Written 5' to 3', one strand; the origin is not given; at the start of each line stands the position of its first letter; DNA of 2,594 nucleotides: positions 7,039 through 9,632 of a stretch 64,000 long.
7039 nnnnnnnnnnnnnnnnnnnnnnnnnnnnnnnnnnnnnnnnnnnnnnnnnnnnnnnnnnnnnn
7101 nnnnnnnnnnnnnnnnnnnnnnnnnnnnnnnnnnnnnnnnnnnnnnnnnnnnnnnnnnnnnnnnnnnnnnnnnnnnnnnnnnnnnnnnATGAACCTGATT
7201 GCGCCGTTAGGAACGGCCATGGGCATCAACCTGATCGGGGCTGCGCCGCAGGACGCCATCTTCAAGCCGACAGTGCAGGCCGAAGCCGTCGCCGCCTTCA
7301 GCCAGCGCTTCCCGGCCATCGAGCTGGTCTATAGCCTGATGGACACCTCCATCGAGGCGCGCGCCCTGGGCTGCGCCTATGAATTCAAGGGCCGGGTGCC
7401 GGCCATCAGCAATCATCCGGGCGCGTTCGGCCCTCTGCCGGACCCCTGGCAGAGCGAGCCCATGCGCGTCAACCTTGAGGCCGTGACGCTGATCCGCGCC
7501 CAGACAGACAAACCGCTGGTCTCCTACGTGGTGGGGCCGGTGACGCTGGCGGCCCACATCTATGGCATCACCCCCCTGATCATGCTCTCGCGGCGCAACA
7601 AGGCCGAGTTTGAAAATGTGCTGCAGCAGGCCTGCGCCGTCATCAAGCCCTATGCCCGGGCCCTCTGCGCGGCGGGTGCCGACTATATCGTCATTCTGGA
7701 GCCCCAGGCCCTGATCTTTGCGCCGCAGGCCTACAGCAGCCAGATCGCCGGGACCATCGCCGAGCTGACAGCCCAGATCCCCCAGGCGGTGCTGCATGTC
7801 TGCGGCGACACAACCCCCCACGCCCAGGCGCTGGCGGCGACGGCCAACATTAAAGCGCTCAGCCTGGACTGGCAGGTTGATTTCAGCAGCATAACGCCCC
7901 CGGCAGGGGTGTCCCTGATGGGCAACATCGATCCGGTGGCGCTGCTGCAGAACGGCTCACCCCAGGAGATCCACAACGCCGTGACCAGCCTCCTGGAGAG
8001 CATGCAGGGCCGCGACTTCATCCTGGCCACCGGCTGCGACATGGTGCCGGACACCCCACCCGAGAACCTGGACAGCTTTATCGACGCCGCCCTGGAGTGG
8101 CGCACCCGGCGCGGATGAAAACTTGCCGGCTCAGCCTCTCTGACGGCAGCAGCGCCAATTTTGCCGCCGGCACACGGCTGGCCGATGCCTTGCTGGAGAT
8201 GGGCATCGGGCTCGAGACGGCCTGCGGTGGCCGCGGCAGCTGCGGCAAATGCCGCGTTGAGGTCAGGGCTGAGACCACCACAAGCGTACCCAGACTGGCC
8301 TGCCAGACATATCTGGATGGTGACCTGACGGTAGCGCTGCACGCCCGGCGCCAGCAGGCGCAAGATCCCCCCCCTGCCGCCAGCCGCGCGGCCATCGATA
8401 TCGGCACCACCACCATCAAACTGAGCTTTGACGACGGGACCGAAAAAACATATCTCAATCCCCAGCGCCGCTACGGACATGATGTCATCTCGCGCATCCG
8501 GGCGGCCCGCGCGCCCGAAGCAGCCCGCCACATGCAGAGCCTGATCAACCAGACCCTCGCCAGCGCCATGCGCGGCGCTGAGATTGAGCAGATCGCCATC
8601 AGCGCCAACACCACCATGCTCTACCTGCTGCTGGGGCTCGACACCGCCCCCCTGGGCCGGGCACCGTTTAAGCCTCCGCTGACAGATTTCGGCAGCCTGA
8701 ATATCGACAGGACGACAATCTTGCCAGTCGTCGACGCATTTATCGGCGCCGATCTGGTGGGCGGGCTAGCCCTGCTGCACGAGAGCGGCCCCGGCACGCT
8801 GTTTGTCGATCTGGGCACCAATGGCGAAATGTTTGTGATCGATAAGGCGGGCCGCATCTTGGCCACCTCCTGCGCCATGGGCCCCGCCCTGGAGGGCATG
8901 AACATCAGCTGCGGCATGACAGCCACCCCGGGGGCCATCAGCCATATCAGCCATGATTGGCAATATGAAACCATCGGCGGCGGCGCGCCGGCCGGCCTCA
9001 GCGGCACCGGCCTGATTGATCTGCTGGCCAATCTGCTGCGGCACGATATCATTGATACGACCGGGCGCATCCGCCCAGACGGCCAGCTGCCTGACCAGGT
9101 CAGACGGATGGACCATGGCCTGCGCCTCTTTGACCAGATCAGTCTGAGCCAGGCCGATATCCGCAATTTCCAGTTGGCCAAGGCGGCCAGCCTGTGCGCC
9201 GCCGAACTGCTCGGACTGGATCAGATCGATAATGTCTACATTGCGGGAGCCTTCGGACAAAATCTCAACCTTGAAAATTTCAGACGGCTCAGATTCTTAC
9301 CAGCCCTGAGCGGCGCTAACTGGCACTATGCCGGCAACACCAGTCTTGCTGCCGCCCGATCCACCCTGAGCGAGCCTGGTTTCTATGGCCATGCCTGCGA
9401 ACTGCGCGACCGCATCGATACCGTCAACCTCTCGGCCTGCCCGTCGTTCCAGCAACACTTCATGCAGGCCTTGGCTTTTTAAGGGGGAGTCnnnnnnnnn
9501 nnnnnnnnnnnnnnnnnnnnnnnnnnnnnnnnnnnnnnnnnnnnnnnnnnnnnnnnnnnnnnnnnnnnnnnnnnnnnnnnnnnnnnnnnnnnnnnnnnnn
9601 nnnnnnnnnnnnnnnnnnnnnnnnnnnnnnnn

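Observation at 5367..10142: Complete, self-contained corrinoid methyl-transfer operon of unknown substrate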

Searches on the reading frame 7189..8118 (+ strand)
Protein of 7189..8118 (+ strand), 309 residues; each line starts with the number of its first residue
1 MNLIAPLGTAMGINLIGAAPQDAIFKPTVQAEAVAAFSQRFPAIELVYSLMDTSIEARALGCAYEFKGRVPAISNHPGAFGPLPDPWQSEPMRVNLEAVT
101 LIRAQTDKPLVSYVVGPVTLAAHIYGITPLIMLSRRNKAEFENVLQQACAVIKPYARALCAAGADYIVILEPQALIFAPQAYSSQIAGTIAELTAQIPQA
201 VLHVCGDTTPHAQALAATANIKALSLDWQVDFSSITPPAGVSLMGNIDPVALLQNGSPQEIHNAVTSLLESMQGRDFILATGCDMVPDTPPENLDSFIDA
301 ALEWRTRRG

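Call 3: search_protein_families(library=pfam, proteins=[window:7189-8118:+], max_evalue=0.001)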
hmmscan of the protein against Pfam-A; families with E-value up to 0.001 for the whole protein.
window:7189-8118:+ (309 aa): 1 family
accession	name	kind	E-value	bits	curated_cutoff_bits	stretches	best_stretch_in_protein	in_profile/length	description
PF01208.23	URO-D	-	2.3e-44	152.3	23.9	1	21-303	43-345/346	Uroporphyrinogen decarboxylase (URO-D)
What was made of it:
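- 7189..8118 (+): MT2: MtaA-like UroD methyltransferase with an invariant His203-Cys205-Cys283 zinc triad. Proposed methyl-Co(III):thiol methyltransferase. URO-D E 2.3e-44 (call 3).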

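Call 4: search_protein_families(library=ncbifam, proteins=[window:7189-8118:+], max_evalue=0.001)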
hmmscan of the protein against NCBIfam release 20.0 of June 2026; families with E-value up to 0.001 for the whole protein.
window:7189-8118:+ (309 aa): 5 families
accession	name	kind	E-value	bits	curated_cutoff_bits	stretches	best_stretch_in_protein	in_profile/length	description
NF004889.0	PRK06252.1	subfamily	5.1e-36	124.4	244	1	35-306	57-338/340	methylcobalamin:coenzyme M methyltransferase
NF040654.1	MtaA_Meth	equivalog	1.3e-33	116.3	400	1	35-301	54-332/337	methylcobamide:CoM methyltransferase MtaA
TIGR01463.1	mtaA_cmuA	subfamily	4.8e-32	111.6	235.4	1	8-303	30-337/340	MtaA/CmuA family methyltransferase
NF041608.1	methylcob_mtaseMtbA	equivalog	6.7e-23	81.3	600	1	106-305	137-338/339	methylcobamide:CoM methyltransferase MtbA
TIGR01464.1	hemE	equivalog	3.4e-18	65.7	302.95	1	88-300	110-335/338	uroporphyrinogen decarboxylase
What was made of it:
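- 7189..8118 (+): Below the NCBIfam MtaA, MtbA and CmuA cut-offs (call 4).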

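Call 11: search_solved_structures(query=window:7189-8118:+, max_evalue=1)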
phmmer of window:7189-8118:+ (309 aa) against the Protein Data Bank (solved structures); distinct sequences matched with E-value up to 1: 32.
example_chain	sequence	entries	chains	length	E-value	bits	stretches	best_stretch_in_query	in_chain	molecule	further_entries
4ay7_A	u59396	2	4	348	5.4e-19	71.8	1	13-301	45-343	METHYLCOBALAMIN: COENZYME M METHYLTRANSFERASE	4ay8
3gw0_A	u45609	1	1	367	1.6e-07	34.1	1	96-301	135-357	Uroporphyrinogen decarboxylase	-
1jpi_A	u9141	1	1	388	2.9e-07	33.3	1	96-301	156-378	UROPORPHYRINOGEN DECARBOXYLASE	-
1jph_A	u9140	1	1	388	3.1e-07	33.2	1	96-301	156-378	UROPORPHYRINOGEN DECARBOXYLASE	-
1r3q_A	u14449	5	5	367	3.1e-07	33.2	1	96-301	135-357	Uroporphyrinogen Decarboxylase | PROTEIN (UROPORPHYRINOGEN DECARBOXYLASE)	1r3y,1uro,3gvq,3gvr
2q6z_A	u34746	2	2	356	3.3e-07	33.1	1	96-301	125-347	Uroporphyrinogen decarboxylase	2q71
3gw3_A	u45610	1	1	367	3.5e-07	33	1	96-301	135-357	Uroporphyrinogen decarboxylase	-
1r3v_A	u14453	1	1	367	3.6e-07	33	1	97-301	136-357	Uroporphyrinogen Decarboxylase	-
1r3r_A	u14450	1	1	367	3.7e-07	33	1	97-301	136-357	Uroporphyrinogen Decarboxylase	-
1jpk_A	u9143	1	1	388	3.7e-07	33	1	96-301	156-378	UROPORPHYRINOGEN DECARBOXYLASE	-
1r3s_A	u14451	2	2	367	3.8e-07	33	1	97-301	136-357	Uroporphyrinogen Decarboxylase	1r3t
3gvv_A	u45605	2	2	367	4.3e-07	32.8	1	96-301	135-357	Uroporphyrinogen decarboxylase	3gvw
1r3w_A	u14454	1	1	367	5.6e-07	32.4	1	97-301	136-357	Uroporphyrinogen Decarboxylase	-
3cyv_A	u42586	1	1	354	9.7e-06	28.3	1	51-301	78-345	Uroporphyrinogen decarboxylase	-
1j93_A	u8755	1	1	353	3.7e-05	26.4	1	97-301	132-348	UROPORPHYRINOGEN DECARBOXYLASE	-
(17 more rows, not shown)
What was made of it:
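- On MtaA/MtbA/CmuA methylcobamide:CoM methyltransferases: MT2 versus 4AY7 E 5.4e-19 (call 11).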

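Call 29: find_homologous_proteins(query=window:7189-8118:+, max_evalue=0.001)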
Query window:7189-8118:+ (309 aa): 44 proteins with E <= 0.001 among 6562 candidates.
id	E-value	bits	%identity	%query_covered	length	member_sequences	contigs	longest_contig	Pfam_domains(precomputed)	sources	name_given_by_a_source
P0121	2.4e-200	682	100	100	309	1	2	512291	PF01208.24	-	-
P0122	1.1e-138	480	73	99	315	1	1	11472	PF01208.24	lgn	-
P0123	2.3e-110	387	58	99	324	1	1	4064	PF01208.24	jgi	jgi:uroporphyrinogen decarboxylase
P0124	6.8e-108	379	57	99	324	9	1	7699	PF01208.24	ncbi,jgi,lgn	ncbi:MAG: uroporphyrinogen decarboxylase family protein [Smithella sp.]|jgi:uroporphyrinogen decarbo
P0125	1.5e-103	364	56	99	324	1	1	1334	PF01208.24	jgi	jgi:uroporphyrinogen decarboxylase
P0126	1.4e-96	341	50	99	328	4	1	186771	PF01208.24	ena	-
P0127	3.9e-94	333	52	98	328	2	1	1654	PF01208.24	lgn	-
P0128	1.0e-81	293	48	98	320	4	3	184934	PF01208.24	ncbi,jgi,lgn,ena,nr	ncbi:MAG TPA: uroporphyrinogen decarboxylase family protein [Deltaproteobacteria bacterium]|nr:uropo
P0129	2.5e-80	288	46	97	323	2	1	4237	PF01208.24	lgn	-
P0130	9.8e-80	286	47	98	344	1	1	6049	PF01208.24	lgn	-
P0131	3.8e-77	278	45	98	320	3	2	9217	PF01208.24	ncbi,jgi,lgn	jgi:uroporphyrinogen decarboxylase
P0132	2.3e-75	272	43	98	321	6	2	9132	PF01208.24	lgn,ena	-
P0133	3.2e-74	268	43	98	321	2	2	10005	PF01208.24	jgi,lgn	jgi:uroporphyrinogen decarboxylase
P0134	1.1e-73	266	43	98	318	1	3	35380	PF01208.24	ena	-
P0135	2.7e-69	252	43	98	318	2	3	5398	PF01208.24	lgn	-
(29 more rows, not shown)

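Call 31: search_solved_structures(query=window:7189-8118:+, max_evalue=1e-10, show_alignments=1)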
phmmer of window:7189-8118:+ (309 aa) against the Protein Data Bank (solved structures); distinct sequences matched with E-value up to 1e-10: 1.
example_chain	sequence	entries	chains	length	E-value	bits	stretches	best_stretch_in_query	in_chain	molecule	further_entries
4ay7_A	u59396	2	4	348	5.4e-19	71.8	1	13-301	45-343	METHYLCOBALAMIN: COENZYME M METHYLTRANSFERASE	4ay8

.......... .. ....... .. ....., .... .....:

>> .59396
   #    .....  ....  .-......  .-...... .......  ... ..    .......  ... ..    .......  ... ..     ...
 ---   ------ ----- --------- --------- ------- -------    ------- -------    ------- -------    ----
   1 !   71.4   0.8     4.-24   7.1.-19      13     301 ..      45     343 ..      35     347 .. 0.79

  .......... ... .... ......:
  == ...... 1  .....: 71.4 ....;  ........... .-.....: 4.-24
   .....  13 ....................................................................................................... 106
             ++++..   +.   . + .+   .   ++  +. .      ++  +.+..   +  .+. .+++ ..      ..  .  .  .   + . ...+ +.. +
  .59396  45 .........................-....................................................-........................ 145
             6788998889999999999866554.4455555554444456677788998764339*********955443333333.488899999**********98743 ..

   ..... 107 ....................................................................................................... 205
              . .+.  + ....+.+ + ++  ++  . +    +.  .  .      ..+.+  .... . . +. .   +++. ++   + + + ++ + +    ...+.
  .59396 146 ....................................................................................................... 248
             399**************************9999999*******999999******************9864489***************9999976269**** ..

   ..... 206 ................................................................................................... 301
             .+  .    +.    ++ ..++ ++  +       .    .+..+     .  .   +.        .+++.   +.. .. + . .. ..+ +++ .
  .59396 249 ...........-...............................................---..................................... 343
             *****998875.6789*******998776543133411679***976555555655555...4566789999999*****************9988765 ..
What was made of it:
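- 7189..8118 (+): MtaA 4AY7 E 5.4e-19 with the ligands aligned (call 31).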

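Call 51: find_encoding_contigs(protein=P0128, flank=9000, max_places=1)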
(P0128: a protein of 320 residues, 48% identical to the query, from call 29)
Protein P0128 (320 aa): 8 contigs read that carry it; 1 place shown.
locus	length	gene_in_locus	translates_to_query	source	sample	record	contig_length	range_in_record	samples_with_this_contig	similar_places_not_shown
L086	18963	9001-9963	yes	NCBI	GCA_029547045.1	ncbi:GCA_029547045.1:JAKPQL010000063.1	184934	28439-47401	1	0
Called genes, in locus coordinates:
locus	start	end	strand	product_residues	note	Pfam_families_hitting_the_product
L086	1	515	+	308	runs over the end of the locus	PF00535:Glycos_transf_2, PF10111:Glyco_tranf_2_2, PF13641:Glyco_tranf_2_3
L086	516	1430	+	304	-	PF00551:Formyl_trans_N, PF02911:Formyl_trans_C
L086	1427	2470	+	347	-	PF01370:Epimerase, PF16363:GDP_Man_Dehyd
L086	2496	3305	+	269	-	PF01522:Polysacc_deac_1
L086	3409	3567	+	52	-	-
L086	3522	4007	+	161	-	PF04140:ICMT (weak), PF04191:PEMT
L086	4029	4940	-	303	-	PF01040:UbiA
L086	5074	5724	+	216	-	PF00588:SpoU_methylase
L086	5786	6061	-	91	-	-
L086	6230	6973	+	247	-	PF00392:GntR, PF07840:FadR_C, PF07729:FCD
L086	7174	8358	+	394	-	PF01208:URO-D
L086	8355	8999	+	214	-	PF02607:B12-binding_2, PF02310:B12-binding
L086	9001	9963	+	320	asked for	PF01208:URO-D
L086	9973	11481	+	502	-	PF17651:Raco_middle, PF14574:RACo_C_ter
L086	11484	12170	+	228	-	-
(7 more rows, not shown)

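Call 81: search_solved_structures(query=A3, max_evalue=10)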
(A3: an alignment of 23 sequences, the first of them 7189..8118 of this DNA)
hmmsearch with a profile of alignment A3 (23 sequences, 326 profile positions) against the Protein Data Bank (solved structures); distinct sequences matched with E-value up to 10: 30.
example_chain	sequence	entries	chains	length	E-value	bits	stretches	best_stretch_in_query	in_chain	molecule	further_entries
4ay7_A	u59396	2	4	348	1.1e-79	271.1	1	7-322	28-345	METHYLCOBALAMIN: COENZYME M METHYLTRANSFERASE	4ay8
6w2o_A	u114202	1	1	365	3.6e-33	118.3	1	32-322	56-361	Uroporphyrinogen decarboxylase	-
3cyv_A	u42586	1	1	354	4.6e-29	104.8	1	34-324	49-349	Uroporphyrinogen decarboxylase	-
1j93_A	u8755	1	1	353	1.2e-28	103.3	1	36-323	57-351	UROPORPHYRINOGEN DECARBOXYLASE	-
4wsh_A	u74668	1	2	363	1.4e-26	96.6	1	35-324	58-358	Uroporphyrinogen decarboxylase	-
3gw0_A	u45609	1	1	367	1e-25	93.8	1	36-322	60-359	Uroporphyrinogen decarboxylase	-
4exq_A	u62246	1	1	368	1.4e-25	93.3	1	37-321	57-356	Uroporphyrinogen decarboxylase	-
1jph_A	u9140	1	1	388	3.7e-25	91.9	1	36-322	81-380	UROPORPHYRINOGEN DECARBOXYLASE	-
2q6z_A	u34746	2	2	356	4.4e-25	91.7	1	36-322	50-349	Uroporphyrinogen decarboxylase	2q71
3gvv_A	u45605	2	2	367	4.4e-25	91.7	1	36-322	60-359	Uroporphyrinogen decarboxylase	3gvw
1jpk_A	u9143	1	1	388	4.6e-25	91.6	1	36-322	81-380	UROPORPHYRINOGEN DECARBOXYLASE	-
1r3q_A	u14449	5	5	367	4.7e-25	91.6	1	36-322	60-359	Uroporphyrinogen Decarboxylase | PROTEIN (UROPORPHYRINOGEN DECARBOXYLASE)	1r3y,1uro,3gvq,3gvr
3gw3_A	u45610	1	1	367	4.9e-25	91.5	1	36-322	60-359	Uroporphyrinogen decarboxylase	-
1r3w_A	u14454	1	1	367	6.9e-25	91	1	36-322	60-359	Uroporphyrinogen Decarboxylase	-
1jpi_A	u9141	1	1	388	1.3e-24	90.2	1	36-322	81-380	UROPORPHYRINOGEN DECARBOXYLASE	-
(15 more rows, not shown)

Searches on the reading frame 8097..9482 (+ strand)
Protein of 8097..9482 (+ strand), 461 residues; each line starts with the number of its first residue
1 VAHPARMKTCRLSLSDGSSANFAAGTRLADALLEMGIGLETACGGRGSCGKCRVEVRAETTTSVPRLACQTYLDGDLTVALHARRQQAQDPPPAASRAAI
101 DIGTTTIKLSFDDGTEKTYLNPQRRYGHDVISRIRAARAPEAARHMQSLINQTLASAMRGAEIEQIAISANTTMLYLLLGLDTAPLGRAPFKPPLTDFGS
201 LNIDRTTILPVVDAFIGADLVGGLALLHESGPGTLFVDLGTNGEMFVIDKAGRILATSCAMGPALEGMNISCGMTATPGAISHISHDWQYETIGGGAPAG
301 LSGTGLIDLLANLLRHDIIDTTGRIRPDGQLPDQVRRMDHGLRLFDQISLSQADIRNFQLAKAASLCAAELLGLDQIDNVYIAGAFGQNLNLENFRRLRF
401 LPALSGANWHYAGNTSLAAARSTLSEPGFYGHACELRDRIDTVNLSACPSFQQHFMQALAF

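Call 3: search_protein_families(library=pfam, proteins=[window:8097-9482:+], max_evalue=0.001)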
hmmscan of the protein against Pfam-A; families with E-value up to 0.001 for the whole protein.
window:8097-9482:+ (461 aa): 3 families
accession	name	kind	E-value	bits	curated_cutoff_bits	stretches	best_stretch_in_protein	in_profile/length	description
PF14574.11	RACo_C_ter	-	2.7e-55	187.7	27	1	234-461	3-249/261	C-terminal domain of RACo the ASKHA domain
PF17651.6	Raco_middle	-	3.6e-23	82.4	26.8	1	99-225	4-156/163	RACo middle region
PF00111.32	Fer2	-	9.4e-09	35.5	21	1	18-73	6-76/77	2Fe-2S iron-sulfur cluster binding domain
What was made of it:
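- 8115..9482 (+): RACo/RamA-type ATP-dependent reductive activase ([2Fe-2S] ferredoxin, middle and ASKHA domains). Pfam Fer2, Raco_middle and RACo_C_ter (call 3).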

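Call 4: search_protein_families(library=ncbifam, proteins=[window:8097-9482:+], max_evalue=0.001)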
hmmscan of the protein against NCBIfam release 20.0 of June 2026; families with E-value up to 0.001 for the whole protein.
window:8097-9482:+ (461 aa): 3 families
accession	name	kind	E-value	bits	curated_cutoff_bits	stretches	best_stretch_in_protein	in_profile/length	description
NF040756.1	corr_regen_AcsV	exception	1.7e-61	208.4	800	2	98-458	212-620/632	corrinoid activation/regeneration protein AcsV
TIGR04270.1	Rama_corrin_act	subfamily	2.4e-24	85.6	500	2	208-288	141-222/534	methylamine methyltransferase corrinoid protein reductive activase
TIGR01941.1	nqrF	equivalog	9.6e-07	28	295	1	12-61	34-85/405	NADH:ubiquinone reductase (Na(+)-transporting) subunit F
